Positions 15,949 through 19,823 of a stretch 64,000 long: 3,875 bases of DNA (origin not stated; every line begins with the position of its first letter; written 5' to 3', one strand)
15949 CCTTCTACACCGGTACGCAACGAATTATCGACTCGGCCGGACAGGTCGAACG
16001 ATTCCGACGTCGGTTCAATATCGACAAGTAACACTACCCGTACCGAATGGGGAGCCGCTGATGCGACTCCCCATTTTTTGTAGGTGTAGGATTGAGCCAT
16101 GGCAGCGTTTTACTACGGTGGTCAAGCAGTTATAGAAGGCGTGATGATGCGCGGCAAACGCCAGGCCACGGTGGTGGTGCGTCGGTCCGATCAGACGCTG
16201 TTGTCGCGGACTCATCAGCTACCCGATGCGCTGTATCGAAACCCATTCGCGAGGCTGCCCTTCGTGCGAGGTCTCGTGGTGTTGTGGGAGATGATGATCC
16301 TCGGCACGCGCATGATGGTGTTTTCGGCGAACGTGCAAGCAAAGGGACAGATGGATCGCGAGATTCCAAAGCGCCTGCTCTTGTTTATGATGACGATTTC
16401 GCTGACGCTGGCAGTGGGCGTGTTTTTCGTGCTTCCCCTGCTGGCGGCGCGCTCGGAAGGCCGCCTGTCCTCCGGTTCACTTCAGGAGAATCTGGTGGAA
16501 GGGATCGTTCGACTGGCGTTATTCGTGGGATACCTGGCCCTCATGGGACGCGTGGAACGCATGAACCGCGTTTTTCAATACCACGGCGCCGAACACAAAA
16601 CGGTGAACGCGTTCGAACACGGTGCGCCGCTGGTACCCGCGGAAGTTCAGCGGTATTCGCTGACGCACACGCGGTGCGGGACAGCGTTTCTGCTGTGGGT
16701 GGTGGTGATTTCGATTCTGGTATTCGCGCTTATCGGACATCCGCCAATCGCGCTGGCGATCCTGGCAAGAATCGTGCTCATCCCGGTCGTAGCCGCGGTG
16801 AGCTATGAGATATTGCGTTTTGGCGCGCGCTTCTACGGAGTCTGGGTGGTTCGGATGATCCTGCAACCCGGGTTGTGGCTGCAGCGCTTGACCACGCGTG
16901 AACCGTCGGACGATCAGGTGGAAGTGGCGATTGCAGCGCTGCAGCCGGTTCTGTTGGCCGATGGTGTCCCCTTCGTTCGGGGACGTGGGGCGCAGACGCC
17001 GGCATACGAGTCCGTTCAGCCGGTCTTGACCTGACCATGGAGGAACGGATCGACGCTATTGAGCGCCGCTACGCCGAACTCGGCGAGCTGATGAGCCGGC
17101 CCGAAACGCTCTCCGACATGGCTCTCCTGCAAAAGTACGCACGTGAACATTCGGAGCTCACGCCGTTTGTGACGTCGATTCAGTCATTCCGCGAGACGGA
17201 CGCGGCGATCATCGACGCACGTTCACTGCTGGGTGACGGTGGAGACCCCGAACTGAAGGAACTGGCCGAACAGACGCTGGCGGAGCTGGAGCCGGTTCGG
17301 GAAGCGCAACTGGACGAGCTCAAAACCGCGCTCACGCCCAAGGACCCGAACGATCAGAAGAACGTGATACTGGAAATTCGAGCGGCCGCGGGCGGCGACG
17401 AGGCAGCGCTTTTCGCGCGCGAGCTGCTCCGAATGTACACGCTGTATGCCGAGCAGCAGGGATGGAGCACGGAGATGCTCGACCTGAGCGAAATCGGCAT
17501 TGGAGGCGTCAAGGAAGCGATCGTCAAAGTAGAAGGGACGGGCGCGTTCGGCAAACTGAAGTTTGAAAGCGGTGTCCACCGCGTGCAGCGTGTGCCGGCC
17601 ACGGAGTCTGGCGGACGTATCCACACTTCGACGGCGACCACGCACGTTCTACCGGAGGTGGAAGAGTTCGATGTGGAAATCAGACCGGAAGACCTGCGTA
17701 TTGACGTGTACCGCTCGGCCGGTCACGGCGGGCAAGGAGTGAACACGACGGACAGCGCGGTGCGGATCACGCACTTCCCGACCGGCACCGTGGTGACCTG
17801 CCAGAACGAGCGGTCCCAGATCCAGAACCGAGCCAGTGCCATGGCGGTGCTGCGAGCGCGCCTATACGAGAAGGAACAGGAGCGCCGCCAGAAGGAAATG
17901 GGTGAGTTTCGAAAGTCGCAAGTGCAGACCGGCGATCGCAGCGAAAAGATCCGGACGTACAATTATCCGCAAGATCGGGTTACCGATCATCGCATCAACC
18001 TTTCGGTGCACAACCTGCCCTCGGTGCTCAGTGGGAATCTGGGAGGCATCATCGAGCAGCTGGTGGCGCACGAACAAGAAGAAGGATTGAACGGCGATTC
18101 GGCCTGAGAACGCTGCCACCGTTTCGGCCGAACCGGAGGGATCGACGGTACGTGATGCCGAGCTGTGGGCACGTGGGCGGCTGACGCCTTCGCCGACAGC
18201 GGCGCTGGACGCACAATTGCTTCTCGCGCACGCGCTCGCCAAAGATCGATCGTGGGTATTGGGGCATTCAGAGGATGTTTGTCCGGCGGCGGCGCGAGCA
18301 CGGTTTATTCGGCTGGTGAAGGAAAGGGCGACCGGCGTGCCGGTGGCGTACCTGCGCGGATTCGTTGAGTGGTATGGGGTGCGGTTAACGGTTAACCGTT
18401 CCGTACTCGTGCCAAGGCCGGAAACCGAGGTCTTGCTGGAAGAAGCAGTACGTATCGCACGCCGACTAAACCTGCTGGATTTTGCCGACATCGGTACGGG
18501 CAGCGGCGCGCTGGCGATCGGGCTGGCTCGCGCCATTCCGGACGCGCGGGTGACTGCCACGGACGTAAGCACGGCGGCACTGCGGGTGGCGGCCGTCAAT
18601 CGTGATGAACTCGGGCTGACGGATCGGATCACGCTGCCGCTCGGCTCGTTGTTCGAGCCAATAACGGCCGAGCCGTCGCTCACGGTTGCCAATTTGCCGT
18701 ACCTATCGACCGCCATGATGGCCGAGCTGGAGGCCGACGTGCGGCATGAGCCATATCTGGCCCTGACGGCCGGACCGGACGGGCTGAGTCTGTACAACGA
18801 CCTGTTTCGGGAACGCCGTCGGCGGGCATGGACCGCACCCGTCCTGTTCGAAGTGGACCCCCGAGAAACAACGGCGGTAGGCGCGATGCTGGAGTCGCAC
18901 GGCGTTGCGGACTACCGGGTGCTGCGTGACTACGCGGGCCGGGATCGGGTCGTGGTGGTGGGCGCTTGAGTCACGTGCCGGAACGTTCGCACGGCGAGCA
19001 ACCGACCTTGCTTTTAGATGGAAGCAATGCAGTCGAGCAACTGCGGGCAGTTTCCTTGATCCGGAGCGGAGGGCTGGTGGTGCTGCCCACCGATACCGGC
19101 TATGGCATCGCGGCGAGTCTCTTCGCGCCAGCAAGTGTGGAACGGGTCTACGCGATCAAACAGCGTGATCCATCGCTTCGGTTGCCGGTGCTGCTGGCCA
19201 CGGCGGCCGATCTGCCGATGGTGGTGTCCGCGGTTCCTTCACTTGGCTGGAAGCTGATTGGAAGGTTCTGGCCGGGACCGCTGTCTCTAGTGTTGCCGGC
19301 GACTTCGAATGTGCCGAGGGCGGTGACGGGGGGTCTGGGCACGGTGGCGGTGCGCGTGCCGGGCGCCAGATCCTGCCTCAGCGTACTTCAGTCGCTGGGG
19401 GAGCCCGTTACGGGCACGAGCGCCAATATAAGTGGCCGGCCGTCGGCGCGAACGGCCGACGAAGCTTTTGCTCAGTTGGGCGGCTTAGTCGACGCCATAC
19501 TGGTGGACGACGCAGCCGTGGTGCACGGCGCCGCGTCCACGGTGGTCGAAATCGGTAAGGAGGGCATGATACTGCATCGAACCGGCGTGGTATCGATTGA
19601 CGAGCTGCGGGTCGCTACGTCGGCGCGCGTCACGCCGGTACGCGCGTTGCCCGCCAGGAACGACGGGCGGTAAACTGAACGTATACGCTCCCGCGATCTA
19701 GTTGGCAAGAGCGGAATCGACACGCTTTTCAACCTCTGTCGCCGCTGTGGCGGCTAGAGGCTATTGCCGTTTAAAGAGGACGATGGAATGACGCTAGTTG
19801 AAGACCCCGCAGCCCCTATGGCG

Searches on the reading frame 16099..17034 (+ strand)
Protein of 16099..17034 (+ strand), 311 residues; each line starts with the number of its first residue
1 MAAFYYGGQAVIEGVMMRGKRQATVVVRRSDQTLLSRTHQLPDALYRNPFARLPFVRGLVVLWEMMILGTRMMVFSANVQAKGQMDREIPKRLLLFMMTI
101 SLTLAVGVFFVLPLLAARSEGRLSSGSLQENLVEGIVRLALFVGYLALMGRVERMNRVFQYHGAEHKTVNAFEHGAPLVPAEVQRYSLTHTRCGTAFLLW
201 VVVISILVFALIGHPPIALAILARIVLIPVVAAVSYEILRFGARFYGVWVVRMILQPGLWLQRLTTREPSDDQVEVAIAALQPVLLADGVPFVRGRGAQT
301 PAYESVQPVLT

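Call 10: search_protein_families(library=pfam, proteins=[window:16099-17034:+], max_evalue=0.001)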
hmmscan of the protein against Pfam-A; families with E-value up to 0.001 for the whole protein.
window:16099-17034:+ (311 aa): 1 family
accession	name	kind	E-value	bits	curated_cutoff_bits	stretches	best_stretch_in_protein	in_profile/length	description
PF07136.16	DUF1385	-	1.2e-79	267.2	22.1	1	53-285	1-225/227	Protein of unknown function (DUF1385)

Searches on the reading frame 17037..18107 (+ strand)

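Call 10: search_protein_families(library=pfam, proteins=[window:17037-18107:+], max_evalue=0.001)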
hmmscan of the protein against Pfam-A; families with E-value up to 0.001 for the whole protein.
window:17037-18107:+ (356 aa): 2 families
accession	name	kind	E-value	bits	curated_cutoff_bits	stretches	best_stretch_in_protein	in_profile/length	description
PF03462.23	PCRF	-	7.4e-69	231.9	24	1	8-201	1-193/194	PCRF domain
PF00472.26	RF-1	-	3.2e-43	146.8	35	1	210-319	2-116/116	RF-1 domain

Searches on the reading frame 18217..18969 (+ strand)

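Call 10: search_protein_families(library=pfam, proteins=[window:18217-18969:+], max_evalue=0.001)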
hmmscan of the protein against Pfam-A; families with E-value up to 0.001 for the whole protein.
window:18217-18969:+ (250 aa): 7 families
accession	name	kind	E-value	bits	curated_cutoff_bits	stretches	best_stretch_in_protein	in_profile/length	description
PF17827.6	PrmC_N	-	5e-11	43.4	23.4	1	1-48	24-71/71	PrmC N-terminal domain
PF05175.20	MTS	-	2.1e-06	27.9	23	1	88-161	34-107/170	Methyltransferase small domain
PF13649.12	Methyltransf_25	-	3e-06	28.3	27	1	91-142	3-52/97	Methyltransferase domain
PF13847.12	Methyltransf_31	-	1e-05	25.7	27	1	90-147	8-65/145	Methyltransferase domain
PF06325.19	PrmA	-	1.8e-05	24.8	22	1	89-141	165-216/296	Ribosomal protein L11 methyltransferase (PrmA)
PF08242.18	Methyltransf_12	-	4.1e-05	24.7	30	1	91-132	2-43/98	Methyltransferase domain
PF12847.13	Methyltransf_18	-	0.00075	20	27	0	89-151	18-80/151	Methyltransferase domain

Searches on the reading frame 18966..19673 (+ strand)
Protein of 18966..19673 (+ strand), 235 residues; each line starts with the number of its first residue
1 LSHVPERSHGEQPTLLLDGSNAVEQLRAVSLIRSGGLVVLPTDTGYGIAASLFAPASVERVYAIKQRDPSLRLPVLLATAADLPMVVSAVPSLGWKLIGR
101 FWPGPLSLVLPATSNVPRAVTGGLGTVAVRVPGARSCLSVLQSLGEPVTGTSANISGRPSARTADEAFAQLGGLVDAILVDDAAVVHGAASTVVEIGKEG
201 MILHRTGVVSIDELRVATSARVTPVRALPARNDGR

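Call 10: search_protein_families(library=pfam, proteins=[window:18966-19673:+], max_evalue=0.001)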
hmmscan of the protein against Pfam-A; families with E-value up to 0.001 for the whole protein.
window:18966-19673:+ (235 aa): 1 family
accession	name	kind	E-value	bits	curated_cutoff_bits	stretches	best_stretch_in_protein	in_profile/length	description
PF01300.24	Sua5_yciO_yrdC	-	2.9e-47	160.9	25.1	1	31-207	2-178/178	Telomere recombination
